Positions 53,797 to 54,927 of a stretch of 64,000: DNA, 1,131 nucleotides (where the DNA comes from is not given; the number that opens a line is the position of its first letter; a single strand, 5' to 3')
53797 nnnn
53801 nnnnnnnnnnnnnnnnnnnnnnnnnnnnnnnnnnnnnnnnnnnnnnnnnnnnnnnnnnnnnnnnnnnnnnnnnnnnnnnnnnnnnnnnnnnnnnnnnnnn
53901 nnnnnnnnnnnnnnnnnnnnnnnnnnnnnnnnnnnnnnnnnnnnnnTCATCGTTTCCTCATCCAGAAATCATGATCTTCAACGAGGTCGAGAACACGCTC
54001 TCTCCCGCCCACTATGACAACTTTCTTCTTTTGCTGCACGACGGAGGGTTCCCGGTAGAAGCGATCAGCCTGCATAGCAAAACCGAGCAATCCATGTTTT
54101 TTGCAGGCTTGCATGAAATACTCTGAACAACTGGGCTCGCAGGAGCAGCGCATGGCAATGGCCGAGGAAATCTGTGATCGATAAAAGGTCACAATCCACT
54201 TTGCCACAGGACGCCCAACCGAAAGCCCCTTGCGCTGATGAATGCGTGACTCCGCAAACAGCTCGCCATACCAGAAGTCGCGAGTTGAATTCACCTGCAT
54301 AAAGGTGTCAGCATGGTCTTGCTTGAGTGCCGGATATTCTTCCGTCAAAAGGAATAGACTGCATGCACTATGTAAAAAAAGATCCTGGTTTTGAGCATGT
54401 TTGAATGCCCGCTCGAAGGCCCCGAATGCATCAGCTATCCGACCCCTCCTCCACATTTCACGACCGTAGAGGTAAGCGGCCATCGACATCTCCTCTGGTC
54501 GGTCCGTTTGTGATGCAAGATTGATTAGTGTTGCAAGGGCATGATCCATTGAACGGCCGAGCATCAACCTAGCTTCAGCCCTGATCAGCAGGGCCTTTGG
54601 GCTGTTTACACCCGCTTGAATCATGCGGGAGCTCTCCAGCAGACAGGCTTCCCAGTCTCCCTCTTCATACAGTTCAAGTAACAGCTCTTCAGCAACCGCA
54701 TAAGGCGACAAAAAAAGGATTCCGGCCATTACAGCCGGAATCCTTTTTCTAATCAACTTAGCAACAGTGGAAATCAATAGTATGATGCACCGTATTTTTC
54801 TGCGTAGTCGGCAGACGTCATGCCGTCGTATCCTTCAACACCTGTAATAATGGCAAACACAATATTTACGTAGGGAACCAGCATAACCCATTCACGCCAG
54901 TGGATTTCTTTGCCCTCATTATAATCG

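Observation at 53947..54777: YidD-like domain fused to an N-terminal signal peptide and TPR-like domain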

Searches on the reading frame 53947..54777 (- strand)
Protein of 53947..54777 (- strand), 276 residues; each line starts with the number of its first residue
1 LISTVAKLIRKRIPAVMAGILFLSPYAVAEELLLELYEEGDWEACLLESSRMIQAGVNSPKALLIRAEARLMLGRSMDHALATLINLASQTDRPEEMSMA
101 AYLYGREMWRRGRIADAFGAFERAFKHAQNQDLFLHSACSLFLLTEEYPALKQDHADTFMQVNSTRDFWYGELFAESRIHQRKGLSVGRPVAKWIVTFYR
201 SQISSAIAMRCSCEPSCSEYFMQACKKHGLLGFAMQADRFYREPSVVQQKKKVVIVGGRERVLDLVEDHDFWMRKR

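Call 3: search_protein_families(library=pfam, proteins=[window:53947-54777:-], max_evalue=1)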
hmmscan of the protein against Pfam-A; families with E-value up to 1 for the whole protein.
window:53947-54777:- (276 aa): 3 families
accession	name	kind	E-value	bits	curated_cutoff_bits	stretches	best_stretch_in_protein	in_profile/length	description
PF01809.23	YidD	-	8.8e-10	38.7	27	1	192-242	4-55/67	Putative membrane protein insertion efficiency factor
PF13428.12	TPR_14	-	0.015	16.4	23.5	1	101-132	4-35/44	Tetratricopeptide repeat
PF07721.20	TPR_4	-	0.64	11.2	27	0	100-117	3-20/26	Tetratricopeptide repeat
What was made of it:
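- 54238..54690 (-): C residues 30-180: TPR-like all-helical repeat domain. Pfam TPR_14 is sub-threshold at E 0.015 (call 3).
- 54043..54213 (-): C residues 189-245: divergent YidD-family core. It has a long N-terminal helix, then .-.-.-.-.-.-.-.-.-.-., H-G-L-L-G and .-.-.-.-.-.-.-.. Pfam PF01809 at 38.7 bits (call 3).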

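Call 4: search_protein_families(library=ncbifam, proteins=[window:53947-54777:-], max_evalue=1)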
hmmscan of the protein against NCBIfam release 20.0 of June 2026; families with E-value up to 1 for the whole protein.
window:53947-54777:- (276 aa): 4 families
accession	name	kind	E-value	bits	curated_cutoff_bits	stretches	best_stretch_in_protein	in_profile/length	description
TIGR00278.2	TIGR00278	equivalog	1.4e-10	40.9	40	1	192-245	4-58/64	membrane protein insertion efficiency factor YidD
NF045507.1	transregGfcR_Halo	equivalog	0.019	14.4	300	1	41-135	68-158/215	transcriptional regulator GfcR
NF052415.1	T3SS_chap_SctY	equivalog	0.042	14.4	70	0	27-76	41-93/106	type III secretion apparatus assembly chaperone SctY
NF042951.1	epi-cubol_syn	equivalog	0.11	11.6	500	1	68-115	234-281/292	4-epi-cubebol synthase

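Call 8: find_homologous_proteins(query=window:53947-54777:-, max_evalue=0.001)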
Query window:53947-54777:- (276 aa): 17 proteins with E <= 0.001 among 1371 candidates.
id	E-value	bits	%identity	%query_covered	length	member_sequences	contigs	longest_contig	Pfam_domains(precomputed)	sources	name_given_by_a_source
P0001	7.7e-172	587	100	94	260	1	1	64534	PF01809.24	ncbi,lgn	-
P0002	9.1e-66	240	47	90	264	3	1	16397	PF01809.24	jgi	-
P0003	7.3e-56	207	42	96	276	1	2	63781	PF01809.24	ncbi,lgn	-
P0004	1.4e-54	203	42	96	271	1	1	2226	PF01809.24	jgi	jgi:putative component of membrane protein insertase Oxa1/YidC/SpoIIIJ protein YidD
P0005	4.4e-54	202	44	87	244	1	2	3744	PF01809.24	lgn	-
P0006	1.4e-53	200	41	96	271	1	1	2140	PF01809.24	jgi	jgi:putative component of membrane protein insertase Oxa1/YidC/SpoIIIJ protein YidD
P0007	1.8e-51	193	40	94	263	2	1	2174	PF01809.24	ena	-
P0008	1.3e-50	190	40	89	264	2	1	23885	PF01809.24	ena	-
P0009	1.0e-49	187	35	96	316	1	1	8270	PF01809.24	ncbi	-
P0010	1.2e-49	187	42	89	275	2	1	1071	PF01809.24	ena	-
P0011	4.2e-48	182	39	96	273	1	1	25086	PF01809.24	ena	-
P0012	1.5e-47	180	41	91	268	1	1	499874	PF01809.24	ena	-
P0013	7.3e-46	175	39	87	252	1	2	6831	PF01809.24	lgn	-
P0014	3.1e-43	166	47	64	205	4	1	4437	PF01809.24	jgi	-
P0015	1.2e-40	157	39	87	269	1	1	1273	PF01809.24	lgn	-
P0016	6.0e-39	152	37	93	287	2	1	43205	PF01809.24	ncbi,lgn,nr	ncbi:MAG: membrane protein insertion efficiency factor YidD [Spartobacteria bacterium]|nr:membrane p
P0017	3.7e-36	143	36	85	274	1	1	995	PF01809.24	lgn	-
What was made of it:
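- Checked: The database gene call (P0001, 260 aa) starts at Met17 and cuts off the basic n-region (call 8).
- The database gene model starts at Met17 and lacks the n-region (call 8).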

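Call 11: find_encoding_contigs(protein=P0012, flank=8000, max_places=2)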
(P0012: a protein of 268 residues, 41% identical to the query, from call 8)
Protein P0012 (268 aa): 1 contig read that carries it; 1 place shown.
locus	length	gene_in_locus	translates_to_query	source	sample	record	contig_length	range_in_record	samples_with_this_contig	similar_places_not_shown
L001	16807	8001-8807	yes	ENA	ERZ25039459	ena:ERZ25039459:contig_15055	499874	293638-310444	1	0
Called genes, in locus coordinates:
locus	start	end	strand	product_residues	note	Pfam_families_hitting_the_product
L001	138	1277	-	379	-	PF00389:2-Hacid_dh, PF02826:2-Hacid_dh_C, PF11890:DUF3410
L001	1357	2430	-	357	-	PF01261:AP_endonuc_2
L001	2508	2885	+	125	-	PF04452:Methyltrans_RNA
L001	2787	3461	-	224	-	PF13505:OMP_b-brl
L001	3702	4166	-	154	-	-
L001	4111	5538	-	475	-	PF14236:DruA, PF13808:DDE_Tnp_1_assoc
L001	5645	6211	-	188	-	-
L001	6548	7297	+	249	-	-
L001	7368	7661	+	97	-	-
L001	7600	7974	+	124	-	-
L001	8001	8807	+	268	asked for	PF01809:YidD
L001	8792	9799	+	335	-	-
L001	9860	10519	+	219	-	-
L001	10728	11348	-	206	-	PF00702:Hydrolase, PF13242:Hydrolase_like (weak)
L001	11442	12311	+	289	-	PF02195:ParB_N, PF23433:DUF7119 (faint), PF17762:HTH_ParB, PF23552:ParB_C (weak)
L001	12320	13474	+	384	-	PF16491:Peptidase_M48_N, PF05569:Peptidase_M56 (weak), PF01435:Peptidase_M48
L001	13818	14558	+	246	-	PF01790:LGT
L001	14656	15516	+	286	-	PF01479:S4 (weak), PF00849:PseudoU_synth_2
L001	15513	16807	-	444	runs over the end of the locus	PF12895:ANAPC3 (faint), PF13424:TPR_12 (faint), PF13428:TPR_14 (faint), PF07719:TPR_2 (faint), PF13432:TPR_16, PF14559:TPR_19, PF23914:TPR_CcmH_CycH (weak), PF13414:TPR_11 (weak), +4 more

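Call 12: find_encoding_contigs(protein=P0016, flank=8000, max_places=2)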
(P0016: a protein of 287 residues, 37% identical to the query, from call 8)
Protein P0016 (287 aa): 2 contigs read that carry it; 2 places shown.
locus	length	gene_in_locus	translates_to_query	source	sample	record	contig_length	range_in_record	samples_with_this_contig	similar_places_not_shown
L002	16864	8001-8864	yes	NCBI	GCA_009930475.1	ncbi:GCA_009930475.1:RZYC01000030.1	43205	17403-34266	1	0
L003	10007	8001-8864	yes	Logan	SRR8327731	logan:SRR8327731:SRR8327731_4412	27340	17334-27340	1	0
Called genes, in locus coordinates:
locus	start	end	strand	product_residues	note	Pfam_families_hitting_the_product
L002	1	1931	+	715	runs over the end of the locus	PF12895:ANAPC3 (faint), PF14559:TPR_19, PF23914:TPR_CcmH_CycH (weak), PF00515:TPR_1 (weak), PF07719:TPR_2 (weak), PF13181:TPR_8 (weak), PF13432:TPR_16 (weak), PF14559:TPR_19 (weak), +16 more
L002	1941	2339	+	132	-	PF19571:ACT_8, PF01842:ACT, PF22629:ACT_AHAS_ss (weak)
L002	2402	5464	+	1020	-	PF11028:TMEM260_N, PF13428:TPR_14 (faint), PF07719:TPR_2 (faint), PF14559:TPR_19 (weak)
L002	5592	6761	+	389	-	PF07690:MFS_1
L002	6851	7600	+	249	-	-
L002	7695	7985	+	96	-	-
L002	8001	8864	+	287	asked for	PF01809:YidD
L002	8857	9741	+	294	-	-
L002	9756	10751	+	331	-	-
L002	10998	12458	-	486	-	PF00478:IMPDH, PF00571:CBS, PF03060:NMO, PF01070:FMN_dh, PF01180:DHO_dh (faint)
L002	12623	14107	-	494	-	PF00939:Na_sulph_symp (faint), PF03600:CitMHS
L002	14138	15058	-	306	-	PF00359:PTS_EIIA_2, PF00571:CBS (weak)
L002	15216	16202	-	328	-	PF01584:CheW, PF00072:Response_reg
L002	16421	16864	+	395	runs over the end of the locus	-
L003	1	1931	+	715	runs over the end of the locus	PF12895:ANAPC3 (faint), PF14559:TPR_19, PF23914:TPR_CcmH_CycH (weak), PF00515:TPR_1 (weak), PF07719:TPR_2 (weak), PF13181:TPR_8 (weak), PF13432:TPR_16 (weak), PF14559:TPR_19 (weak), +16 more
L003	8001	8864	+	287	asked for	PF01809:YidD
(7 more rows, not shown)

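Call 21: search_solved_structures(query=window:53947-54777:-, max_evalue=1)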
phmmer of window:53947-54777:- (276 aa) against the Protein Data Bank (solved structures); distinct sequences matched with E-value up to 1: 1.
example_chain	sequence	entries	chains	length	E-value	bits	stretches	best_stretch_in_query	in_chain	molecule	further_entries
8rd8_NV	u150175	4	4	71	0.34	13.4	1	220-258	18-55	Small ribosomal subunit protein bS21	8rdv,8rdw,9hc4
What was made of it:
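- No PDB entry matched the query by sequence, and no enzymology is known to me for any YidD (call 21).
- Tried and rejected: No entry matched this protein, only a spurious bS21 hit at E 0.34 (call 21).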

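Call 22: predict_structure(alignment_id=A1)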
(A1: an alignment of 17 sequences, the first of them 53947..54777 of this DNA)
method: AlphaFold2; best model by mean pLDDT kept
length: 276 residues; sequences in the alignment: 17
mean_pLDDT: 81.8   pTM: 0.63
mean pLDDT of the five models: 81.8, 79.0, 78.7, 78.3, 76.8
residues with pLDDT >= 90: 135; 70-90: 82; 50-70: 28; < 50: 31
segments of 3 or more residues with pLDDT < 50: 1-19, 183-189, 207-209
pLDDT, mean of each block of 10 residues (from residue 1): 43 44 73 90 93 91 97 94 98 96 97 97 97 97 96 95 95 88 47 61 53 80 80 81 77 81 82 57
secondary structure, 60 per line:
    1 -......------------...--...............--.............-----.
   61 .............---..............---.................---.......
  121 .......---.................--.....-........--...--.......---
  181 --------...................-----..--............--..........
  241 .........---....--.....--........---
elements in order: H2-7 H25-39 H42-54 H60-73 H77-90 H94-110 H114-127 H131-147 H150-154 H156-163 H171-177 H189-207 H217-228 H231-249 E253-256 E259-263 H266-273
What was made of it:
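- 54691..54777 (-): C residues 1-29: signal-peptide-like N-terminus. It has a basic n-region (KLIRKR), an h-region (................) and A-V-A before EE. AF2 pLDDT is below 50 here, as expected for a signal peptide (call 22).
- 54238..54690 (-): AF2 pLDDT is 90-98, with 10 helices between residues 25 and 177 (call 22).
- On TPR repeat proteins (Pfam clan TPR): AF2 pLDDT is 90-98 with ten helices between residues 25 and 177 (call 22).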

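Call 26: fold_search(model_id=the predicted structure, library=pdb)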
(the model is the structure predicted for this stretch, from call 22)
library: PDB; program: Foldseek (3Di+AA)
matches with E <= 10: 1163; with E <= 0.001: 0
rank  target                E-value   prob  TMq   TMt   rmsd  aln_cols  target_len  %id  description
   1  3asg_B                2.9e-02  1.00  0.38  0.56   4.4       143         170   15  MamA D159K mutant 2 (released 2011-07-20)
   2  6t3h_A                3.0e-02  1.00  0.45  0.36  11.8       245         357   13  Structure of the Rap conjugation gene regulator of the plasmid pLS20 in apo form (released 2020-06-24)
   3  6t46_C                3.0e-02  1.00  0.44  0.35  12.0       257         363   12  Structure of the Rap conjugation gene regulator of the plasmid pLS20 in complex with the Phr* peptide (released 2020-06-24)
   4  9k7u_A                3.5e-02  1.00  0.31  0.55   6.4       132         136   19  Crystal structure of designed zinc-induced heterodimer Heter-Zn2-HEHE-22 (released 2025-10-29)
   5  4y6w                  4.6e-02  1.00  0.41  0.50  14.3       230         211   13  Crystal structure of Podosopora anserina putative kinesin light chain nearly identical TPR-like repeats (released 2015-10-07)
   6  3gw4_B                4.8e-02  1.00  0.38  0.50   8.6       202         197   17  Crystal structure of uncharacterized protein from Deinococcus radiodurans. Northeast Structural Genomics Consortium Ta (released 2009-04-21)
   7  3vtx_A                4.8e-02  1.00  0.35  0.49  13.5       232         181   13  Crystal structure of MamA protein (released 2012-10-31)
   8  8cqp_C                5.0e-02  1.00  0.36  0.66   5.4       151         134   15  Crystal structure of an 8-repeat consensus TPR superhelix with Calcium (low concentration) (released 2024-03-27)
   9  3gw4_A                5.2e-02  1.00  0.34  0.47   7.3       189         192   18  Crystal structure of uncharacterized protein from Deinococcus radiodurans. Northeast Structural Genomics Consortium Ta (released 2009-04-21)
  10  6ejn_B                5.2e-02  1.00  0.39  0.40  16.0       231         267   12  The KLC2 TPR domain bound to the JIP3 leucine zipper domain (released 2018-09-05)
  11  6t46_A                5.5e-02  1.00  0.44  0.35  11.0       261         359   13  Structure of the Rap conjugation gene regulator of the plasmid pLS20 in complex with the Phr* peptide (released 2020-06-24)
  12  7obi_B                6.0e-02  1.00  0.39  0.71   3.9       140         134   13  Consensus tetratricopeptide repeat protein type RV4 (released 2022-02-23)
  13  2pl2_A                6.3e-02  1.00  0.36  0.48  13.1       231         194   16  Crystal structure of TTC0263: a thermophilic TPR protein in Thermus thermophilus HB27 (released 2008-03-04)
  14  4a1s_A                6.3e-02  0.99  0.37  0.30  15.5       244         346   16  Crystallographic structure of the Pins:Insc complex (released 2012-03-28)
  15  9cpc_1C               6.3e-02  0.99  0.34  0.43  14.6       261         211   12  Atomic model of porcine brain ventricles cilia doublet microtubule (48-nm periodicity) (released 2024-10-23)
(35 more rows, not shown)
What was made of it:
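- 54238..54690 (-): The best Foldseek PDB matches are TPR proteins (MamA, consensus TPRs, PcrH, YbgF) at E 0.03-0.1 (call 26).
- Checked: The TPR assignment is structural: AF2 pLDDT is above 90 for residues 30-170 and Foldseek hits are TPR proteins at E about 0.03 (calls 22, 26).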

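Call 27: find_related_loci(query=A1, collection=genome_contigs, flank=6000)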
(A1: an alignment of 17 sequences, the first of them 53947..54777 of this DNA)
Query A1 (276 aa) in genome_contigs; peptide patterns used: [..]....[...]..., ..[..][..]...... (x = any residue, [..] = any of these).
112 stretches matched a pattern; 62 encode a relative of the query (tblastn E <= 1e-3); 62 distinct loci.
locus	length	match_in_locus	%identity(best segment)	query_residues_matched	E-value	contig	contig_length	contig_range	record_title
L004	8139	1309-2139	43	4-275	6e-67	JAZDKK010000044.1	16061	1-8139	MAG: Verrucomicrobiota bacterium isolate MEGAHIT-group-0.530 k141_14301296, whole genome shotgun sequence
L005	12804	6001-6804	42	12-275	7e-65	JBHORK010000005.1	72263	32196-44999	Verrucomicrobiota bacterium isolate SAG AM-311-M03 NODE_5_length_72263_cov_31.235257, whole genome shotgun sequence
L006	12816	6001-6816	42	12-275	3e-64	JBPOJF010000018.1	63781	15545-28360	MAG: Lentisphaerota bacterium isolate MAG_8164 c_000000609641, whole genome shotgun sequence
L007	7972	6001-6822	44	5-275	2e-63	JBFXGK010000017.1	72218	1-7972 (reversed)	MAG: Kiritimatiellia bacterium isolate CA_2019_TPIn_161 NODE_1235_length_72218_cov_44.264014_TPIn, whole genome shotgun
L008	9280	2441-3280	35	8-276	3e-59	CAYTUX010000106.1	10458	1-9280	MAG TPA_asm: uncultured Victivallales bacterium isolate SRP067234_co1_272 genome assembly, contig: k99_795666, whole gen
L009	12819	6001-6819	42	7-276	5e-59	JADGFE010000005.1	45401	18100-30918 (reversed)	MAG: Kiritimatiellales bacterium isolate OB10 NODE_238_length_45401_cov_4.419076, whole genome shotgun sequence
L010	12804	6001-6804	39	12-275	2e-57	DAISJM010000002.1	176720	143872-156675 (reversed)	MAG TPA_asm: Verrucomicrobiota bacterium isolate CTOTU18273 NODE_54_length_176720_cov_7.629932, whole genome shotgun seq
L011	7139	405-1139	40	31-275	7e-57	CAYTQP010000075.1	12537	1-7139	MAG TPA_asm: uncultured Verrucomicrobiota bacterium isolate binchicken_co67_255 genome assembly, contig: NODE_5353_lengt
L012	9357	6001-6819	39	7-276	5e-56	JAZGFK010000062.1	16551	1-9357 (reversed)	MAG: Pontiella sp. isolate SCS4bin.44 SCS4bin.44_62, whole genome shotgun sequence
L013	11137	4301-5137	39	1-276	6e-56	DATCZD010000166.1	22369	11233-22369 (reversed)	MAG TPA_asm: Pontiella sp. isolate SMAG_U61 k141_1335725, whole genome shotgun sequence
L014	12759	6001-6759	34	28-276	2e-55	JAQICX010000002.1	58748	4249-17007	MAG: Kiritimatiellae bacterium isolate GH20 k119_287201, whole genome shotgun sequence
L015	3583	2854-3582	41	12-252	1e-53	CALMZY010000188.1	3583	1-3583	MAG TPA_asm: uncultured Lentisphaerae bacterium isolate SRR8868559_bin.156_CONCOCT_v1.1_MAG genome assembly, contig: ERZ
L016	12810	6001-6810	39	7-273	2e-52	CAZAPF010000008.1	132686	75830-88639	MAG TPA_asm: uncultured Verrucomicrobiota bacterium isolate binchicken_co141_199 genome assembly, contig: NODE_318_lengt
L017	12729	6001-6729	39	30-273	3e-52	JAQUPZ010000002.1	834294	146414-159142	MAG: Kiritimatiellae bacterium isolate STD1_38 NODE_7_length_834294_cov_6.689334_Sandtown_D1, whole genome shotgun seque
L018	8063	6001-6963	35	6-275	6e-51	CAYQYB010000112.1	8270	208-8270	MAG TPA_asm: uncultured Verrucomicrobiota bacterium isolate SRP220891_co2_89 genome assembly, contig: NODE_14623_length_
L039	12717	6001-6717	34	39-276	3e-38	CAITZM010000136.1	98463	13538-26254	MAG: uncultured Lentisphaerae bacterium isolate LJ_bin-4696 genome assembly, contig: bin-4696:136/191, whole genome shot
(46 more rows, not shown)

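Call 72: search_protein_families(library=pfam, proteins=[L039:11569-12093:-, L039:10655-11548:-, L039:2647-3603:+, L039:3754-4179:+, L039:8444-9388:+, L039:7611-8360:-, L039:9449-9757:+], max_evalue=0.1)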
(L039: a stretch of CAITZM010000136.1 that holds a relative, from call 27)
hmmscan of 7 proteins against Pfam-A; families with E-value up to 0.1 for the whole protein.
L039:11569-12093:- (174 aa): 1 family
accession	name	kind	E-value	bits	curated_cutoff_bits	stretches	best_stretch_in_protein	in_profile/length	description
PF01809.23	YidD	-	1.1e-13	51.1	27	1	90-140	4-54/67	Putative membrane protein insertion efficiency factor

L039:10655-11548:- (297 aa): 20 families
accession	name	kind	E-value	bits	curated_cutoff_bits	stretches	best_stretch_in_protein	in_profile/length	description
PF14559.12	TPR_19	-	5.9e-12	46.2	25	2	30-92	2-61/68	Tetratricopeptide repeat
PF12895.13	ANAPC3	-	1.2e-08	35.6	27.2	2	91-155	21-81/82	Anaphase-promoting complex, cyclosome, subunit 3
PF13428.12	TPR_14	-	1e-07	32.4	23.5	2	95-129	3-37/44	Tetratricopeptide repeat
PF13174.12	TPR_6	-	1e-06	29.4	26.3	0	60-88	4-32/33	Tetratricopeptide repeat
PF07719.23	TPR_2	-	4.1e-06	26.9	27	1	27-52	9-34/34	Tetratricopeptide repeat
PF13432.12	TPR_16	-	1.9e-05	25.4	32.7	1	24-87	2-62/65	Tetratricopeptide repeat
PF09976.15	TPR_21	-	9.1e-05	22.7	25.5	1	81-160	64-143/193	Tetratricopeptide repeat-like domain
PF13424.12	TPR_12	-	0.0001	22.8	30.1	2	59-117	6-69/77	Tetratricopeptide repeat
PF00515.34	TPR_1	-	0.00026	21.1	27.8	0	29-52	11-34/34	Tetratricopeptide repeat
PF24575.1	TPR_Slam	-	0.0012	19.6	35.2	0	24-71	52-96/104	Surface lipoprotein assembly modifier, N-terminal TPR repeats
PF13414.12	TPR_11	-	0.0041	17.2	26.8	1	27-48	2-23/42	TPR repeat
PF13181.12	TPR_8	-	0.0044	17.5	25.7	0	30-50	12-32/34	Tetratricopeptide repeat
PF13512.12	TPR_18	-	0.0065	17.1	21.9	1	56-177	10-133/145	Tetratricopeptide repeat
PF13176.12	TPR_7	-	0.0099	16.4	27.9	0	27-46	7-26/36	Tetratricopeptide repeat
PF25058.1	ARM_TT21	-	0.028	14.8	27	1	57-137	58-135/155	Tetratricopeptide repeat protein 21 ARM repeat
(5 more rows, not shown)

L039:2647-3603:+ (318 aa): 0 families

L039:3754-4179:+ (141 aa): 0 families

L039:8444-9388:+ (314 aa): 3 families
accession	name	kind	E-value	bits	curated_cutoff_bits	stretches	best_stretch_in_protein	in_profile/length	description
PF17131.11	LolA_like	-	0.0066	16.5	30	1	225-297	104-173/184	Outer membrane lipoprotein-sorting protein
PF03548.22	LolA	-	0.018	15.2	23.6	1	111-162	15-66/165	Outer membrane lipoprotein carrier protein LolA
PF11236.13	DUF3037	-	0.057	14.1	22.6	0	189-240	46-97/118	Protein of unknown function (DUF3037)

L039:7611-8360:- (249 aa): 0 families

L039:9449-9757:+ (102 aa): 2 families
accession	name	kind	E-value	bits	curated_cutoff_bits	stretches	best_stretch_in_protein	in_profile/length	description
PF18935.5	DUF5683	-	0.0053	17.2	26.7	1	34-58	3-28/151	Family of unknown function (DUF5683)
PF19258.4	KxYKxGKxW_sig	-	0.017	15.5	23.6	1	9-36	13-40/41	KxYKxGKxW signal peptide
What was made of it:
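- On YidD (Pfam PF01809): The paralogue YidD2 in L039 scores 51.1 bits (call 72).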
